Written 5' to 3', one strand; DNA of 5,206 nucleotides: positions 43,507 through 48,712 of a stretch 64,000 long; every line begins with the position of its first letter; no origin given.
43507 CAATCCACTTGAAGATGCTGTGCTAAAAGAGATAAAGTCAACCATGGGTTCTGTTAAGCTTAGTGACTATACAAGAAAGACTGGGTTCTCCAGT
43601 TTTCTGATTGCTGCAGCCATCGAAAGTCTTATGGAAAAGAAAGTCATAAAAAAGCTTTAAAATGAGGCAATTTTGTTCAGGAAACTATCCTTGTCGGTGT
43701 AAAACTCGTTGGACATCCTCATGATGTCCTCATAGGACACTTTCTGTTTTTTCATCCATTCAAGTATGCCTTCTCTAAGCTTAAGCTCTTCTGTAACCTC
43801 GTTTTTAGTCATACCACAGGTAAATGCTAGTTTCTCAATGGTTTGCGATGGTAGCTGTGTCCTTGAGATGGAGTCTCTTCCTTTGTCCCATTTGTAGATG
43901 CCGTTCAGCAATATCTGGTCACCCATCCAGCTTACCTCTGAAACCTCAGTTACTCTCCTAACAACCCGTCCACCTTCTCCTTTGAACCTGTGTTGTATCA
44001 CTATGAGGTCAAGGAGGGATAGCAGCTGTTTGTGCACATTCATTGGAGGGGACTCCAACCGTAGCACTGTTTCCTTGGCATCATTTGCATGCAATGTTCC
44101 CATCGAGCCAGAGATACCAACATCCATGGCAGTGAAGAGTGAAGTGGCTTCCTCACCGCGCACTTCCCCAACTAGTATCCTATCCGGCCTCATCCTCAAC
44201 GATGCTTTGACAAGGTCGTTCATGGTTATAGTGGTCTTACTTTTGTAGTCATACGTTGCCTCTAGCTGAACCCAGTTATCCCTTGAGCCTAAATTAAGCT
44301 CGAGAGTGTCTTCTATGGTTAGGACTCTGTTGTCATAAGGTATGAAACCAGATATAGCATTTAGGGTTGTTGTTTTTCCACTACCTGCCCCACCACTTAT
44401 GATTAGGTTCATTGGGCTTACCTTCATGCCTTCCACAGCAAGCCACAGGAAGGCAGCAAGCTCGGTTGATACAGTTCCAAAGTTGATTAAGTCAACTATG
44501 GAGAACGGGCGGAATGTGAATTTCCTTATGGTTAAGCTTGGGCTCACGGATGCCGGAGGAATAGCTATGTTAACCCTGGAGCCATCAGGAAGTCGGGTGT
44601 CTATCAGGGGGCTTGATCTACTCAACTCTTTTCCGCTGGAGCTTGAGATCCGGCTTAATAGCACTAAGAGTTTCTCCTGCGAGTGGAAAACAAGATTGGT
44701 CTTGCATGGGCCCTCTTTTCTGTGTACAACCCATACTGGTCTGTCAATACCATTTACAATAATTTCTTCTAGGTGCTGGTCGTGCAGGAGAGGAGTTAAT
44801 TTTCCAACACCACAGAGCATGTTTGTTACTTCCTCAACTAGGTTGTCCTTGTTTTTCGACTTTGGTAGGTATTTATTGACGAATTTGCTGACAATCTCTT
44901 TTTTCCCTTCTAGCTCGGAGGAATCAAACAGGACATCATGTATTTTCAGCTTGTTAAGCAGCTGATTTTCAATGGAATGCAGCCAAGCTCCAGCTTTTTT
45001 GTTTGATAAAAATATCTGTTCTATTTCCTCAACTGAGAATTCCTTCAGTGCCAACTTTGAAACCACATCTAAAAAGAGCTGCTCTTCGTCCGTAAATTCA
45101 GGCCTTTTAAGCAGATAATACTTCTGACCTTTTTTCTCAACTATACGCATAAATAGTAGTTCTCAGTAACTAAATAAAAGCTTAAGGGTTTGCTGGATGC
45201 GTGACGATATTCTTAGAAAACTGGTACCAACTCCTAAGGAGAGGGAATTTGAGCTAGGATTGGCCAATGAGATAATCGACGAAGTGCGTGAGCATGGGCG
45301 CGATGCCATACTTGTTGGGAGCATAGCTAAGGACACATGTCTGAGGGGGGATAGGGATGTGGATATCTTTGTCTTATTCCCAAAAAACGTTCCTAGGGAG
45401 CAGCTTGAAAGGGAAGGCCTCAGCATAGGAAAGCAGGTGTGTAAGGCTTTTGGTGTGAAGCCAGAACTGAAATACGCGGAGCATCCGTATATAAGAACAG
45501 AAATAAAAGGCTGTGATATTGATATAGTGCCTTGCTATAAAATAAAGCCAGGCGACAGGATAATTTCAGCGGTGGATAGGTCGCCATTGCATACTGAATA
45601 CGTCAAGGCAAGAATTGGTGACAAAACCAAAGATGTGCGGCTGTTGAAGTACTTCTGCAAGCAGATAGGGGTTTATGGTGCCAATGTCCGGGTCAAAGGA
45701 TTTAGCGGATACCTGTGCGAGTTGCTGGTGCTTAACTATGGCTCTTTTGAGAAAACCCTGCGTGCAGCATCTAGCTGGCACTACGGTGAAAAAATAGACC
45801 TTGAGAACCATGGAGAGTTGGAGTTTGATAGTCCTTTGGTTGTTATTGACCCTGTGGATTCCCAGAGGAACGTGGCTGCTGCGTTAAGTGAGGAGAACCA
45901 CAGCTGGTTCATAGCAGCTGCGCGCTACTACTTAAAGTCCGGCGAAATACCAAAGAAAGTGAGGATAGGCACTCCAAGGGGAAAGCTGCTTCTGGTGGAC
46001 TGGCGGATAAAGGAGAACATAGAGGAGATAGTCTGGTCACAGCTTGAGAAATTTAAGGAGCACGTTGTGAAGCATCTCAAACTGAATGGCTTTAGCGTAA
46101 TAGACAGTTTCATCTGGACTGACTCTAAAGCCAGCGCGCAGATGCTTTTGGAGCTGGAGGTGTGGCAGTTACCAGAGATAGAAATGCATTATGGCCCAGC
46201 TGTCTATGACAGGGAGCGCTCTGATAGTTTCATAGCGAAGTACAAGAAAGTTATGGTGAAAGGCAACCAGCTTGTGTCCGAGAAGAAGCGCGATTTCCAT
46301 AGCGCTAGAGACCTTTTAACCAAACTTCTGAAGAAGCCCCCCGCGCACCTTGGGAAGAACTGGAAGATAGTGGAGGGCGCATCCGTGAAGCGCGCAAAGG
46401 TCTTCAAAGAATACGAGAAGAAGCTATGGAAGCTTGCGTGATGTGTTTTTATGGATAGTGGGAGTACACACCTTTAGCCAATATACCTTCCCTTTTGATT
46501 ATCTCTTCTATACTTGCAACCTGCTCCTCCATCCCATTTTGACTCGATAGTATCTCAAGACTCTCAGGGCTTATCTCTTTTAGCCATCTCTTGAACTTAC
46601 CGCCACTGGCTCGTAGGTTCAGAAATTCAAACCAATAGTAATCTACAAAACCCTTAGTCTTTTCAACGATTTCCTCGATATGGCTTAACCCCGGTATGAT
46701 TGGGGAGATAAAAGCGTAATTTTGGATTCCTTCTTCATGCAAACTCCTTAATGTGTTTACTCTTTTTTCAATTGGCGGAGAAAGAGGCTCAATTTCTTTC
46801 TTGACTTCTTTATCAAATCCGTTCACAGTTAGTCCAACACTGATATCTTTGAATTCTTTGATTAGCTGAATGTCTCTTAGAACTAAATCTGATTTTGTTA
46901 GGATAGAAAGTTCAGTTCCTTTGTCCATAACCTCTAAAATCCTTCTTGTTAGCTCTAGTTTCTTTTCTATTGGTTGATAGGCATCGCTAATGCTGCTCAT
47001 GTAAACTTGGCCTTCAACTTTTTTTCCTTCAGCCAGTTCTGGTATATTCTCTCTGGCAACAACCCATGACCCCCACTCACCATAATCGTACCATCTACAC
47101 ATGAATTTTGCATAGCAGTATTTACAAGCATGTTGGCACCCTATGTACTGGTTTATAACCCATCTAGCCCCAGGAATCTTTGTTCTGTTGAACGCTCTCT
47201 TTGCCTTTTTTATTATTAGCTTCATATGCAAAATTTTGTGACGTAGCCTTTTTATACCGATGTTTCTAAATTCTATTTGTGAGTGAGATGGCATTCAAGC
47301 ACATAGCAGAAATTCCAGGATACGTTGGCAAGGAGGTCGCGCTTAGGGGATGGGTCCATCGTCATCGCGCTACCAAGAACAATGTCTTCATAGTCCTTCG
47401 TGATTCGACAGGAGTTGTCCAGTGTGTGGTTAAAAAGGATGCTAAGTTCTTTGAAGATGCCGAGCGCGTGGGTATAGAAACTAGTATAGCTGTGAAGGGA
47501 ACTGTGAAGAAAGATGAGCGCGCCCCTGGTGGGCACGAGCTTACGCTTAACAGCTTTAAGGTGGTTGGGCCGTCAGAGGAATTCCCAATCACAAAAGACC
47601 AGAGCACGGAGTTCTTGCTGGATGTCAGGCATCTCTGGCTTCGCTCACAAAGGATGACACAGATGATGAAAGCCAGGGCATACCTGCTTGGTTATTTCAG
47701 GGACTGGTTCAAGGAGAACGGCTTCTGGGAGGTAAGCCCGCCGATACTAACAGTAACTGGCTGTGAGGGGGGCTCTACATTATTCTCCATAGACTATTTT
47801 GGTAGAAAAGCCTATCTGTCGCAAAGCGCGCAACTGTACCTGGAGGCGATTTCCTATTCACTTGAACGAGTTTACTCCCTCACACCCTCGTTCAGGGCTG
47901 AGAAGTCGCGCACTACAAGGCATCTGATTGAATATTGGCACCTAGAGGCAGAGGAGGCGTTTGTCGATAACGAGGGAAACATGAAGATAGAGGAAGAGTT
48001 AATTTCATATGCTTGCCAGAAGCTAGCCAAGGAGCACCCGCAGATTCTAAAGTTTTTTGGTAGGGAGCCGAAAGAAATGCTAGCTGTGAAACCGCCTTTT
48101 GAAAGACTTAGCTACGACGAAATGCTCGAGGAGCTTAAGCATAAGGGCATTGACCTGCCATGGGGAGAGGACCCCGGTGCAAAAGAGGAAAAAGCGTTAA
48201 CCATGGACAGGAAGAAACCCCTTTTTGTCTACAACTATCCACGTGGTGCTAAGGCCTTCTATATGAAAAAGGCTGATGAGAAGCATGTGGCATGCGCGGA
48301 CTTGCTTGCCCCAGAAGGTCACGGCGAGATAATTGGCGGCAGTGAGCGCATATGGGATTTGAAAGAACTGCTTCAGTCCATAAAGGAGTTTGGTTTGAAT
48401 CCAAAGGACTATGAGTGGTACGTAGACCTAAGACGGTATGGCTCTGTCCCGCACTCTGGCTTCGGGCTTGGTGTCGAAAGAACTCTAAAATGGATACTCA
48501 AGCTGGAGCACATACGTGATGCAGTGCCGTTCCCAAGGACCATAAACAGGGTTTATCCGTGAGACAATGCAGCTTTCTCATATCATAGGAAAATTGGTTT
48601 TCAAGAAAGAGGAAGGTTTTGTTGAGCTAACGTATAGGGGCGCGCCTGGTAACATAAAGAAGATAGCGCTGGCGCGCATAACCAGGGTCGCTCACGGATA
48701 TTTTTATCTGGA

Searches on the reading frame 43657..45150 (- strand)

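Call 69: search_protein_families(library=pfam, proteins=[window:43657-45150:-], max_evalue=1e-8)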
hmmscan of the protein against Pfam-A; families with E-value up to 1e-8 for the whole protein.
window:43657-45150:- (497 aa): 1 family
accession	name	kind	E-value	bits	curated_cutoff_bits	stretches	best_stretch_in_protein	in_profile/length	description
PF00437.27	T2SSE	-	5.4e-43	147.5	24.9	1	118-387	8-276/370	Type II/IV secretion system protein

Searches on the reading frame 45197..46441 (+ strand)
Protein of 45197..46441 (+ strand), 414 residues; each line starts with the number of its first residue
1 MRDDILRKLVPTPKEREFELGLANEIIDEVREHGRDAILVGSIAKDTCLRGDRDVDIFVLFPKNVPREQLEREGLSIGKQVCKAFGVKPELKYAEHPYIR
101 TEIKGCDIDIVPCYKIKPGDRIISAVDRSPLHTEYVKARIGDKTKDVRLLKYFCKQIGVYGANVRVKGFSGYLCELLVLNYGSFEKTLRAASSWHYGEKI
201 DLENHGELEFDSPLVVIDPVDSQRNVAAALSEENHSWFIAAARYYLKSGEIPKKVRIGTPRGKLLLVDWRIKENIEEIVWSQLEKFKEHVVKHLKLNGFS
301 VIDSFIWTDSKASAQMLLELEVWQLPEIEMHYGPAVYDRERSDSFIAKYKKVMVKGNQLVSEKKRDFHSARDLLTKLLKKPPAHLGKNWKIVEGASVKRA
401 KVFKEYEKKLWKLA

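Call 69: search_protein_families(library=pfam, proteins=[window:45197-46441:+], max_evalue=1e-8)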
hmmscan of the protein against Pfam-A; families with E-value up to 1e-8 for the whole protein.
window:45197-46441:+ (414 aa): 3 families
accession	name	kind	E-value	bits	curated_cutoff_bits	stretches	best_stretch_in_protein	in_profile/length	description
PF09249.16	tRNA_NucTransf2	-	3.4e-41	140.5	27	1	146-249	2-107/113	tRNA nucleotidyltransferase, second domain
PF21133.2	CAA_C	-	5.1e-21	75.3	22.2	1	265-388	6-130/144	CCA-adding enzyme, C-terminal domain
PF01909.29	NTP_transf_2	-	3e-13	50.4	21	1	25-131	3-92/93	Nucleotidyltransferase domain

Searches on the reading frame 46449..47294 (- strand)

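Call 46: search_protein_families(library=ncbifam, proteins=[window:46449-47294:-], max_evalue=0.00001)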
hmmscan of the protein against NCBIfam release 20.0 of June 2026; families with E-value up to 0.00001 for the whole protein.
window:46449-47294:- (281 aa): 4 families
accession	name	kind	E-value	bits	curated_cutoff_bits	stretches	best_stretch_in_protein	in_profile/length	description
TIGR04470.1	rSAM_mob_pairB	equivalog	4.1e-47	160.9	410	1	32-236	7-209/285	radical SAM mobile pair protein B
NF033668.1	rSAM_PA0069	hypoth_equivalog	2.1e-36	125.7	360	1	22-247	34-277/348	PA0069 family radical SAM protein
NF038135.1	rSAM_Rv2578c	equivalog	4.4e-29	101.5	430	1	39-213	57-243/317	Rv2578c family radical SAM protein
NF038136.1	rSAM_Rv_intein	exception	1.9e-23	83.1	700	1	86-213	369-500/574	intein-containing Rv2578c family radical SAM protein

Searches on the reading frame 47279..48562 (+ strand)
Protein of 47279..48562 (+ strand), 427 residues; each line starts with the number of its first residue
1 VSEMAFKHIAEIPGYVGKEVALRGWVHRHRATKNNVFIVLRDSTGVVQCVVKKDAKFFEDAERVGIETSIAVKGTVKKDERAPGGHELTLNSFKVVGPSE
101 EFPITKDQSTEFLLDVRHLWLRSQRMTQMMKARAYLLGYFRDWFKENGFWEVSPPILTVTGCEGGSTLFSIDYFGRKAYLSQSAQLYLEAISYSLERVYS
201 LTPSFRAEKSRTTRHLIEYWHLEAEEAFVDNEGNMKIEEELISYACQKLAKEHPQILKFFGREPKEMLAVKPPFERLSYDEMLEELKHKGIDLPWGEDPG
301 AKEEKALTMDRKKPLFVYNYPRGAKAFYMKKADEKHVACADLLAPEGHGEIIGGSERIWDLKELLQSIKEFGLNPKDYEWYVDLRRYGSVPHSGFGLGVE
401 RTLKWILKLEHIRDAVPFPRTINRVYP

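Call 69: search_protein_families(library=pfam, proteins=[window:47279-48562:+], max_evalue=1e-8)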
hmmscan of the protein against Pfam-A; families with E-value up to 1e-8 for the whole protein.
window:47279-48562:+ (427 aa): 2 families
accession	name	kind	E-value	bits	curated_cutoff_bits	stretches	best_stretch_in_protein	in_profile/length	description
PF00152.25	tRNA-synt_2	-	3.2e-73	246.9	25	1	110-421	2-307/308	tRNA synthetases class II (D, K and N)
PF01336.31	tRNA_anti-codon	-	4.4e-16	59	27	1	20-95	1-74/75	OB-fold nucleic acid binding domain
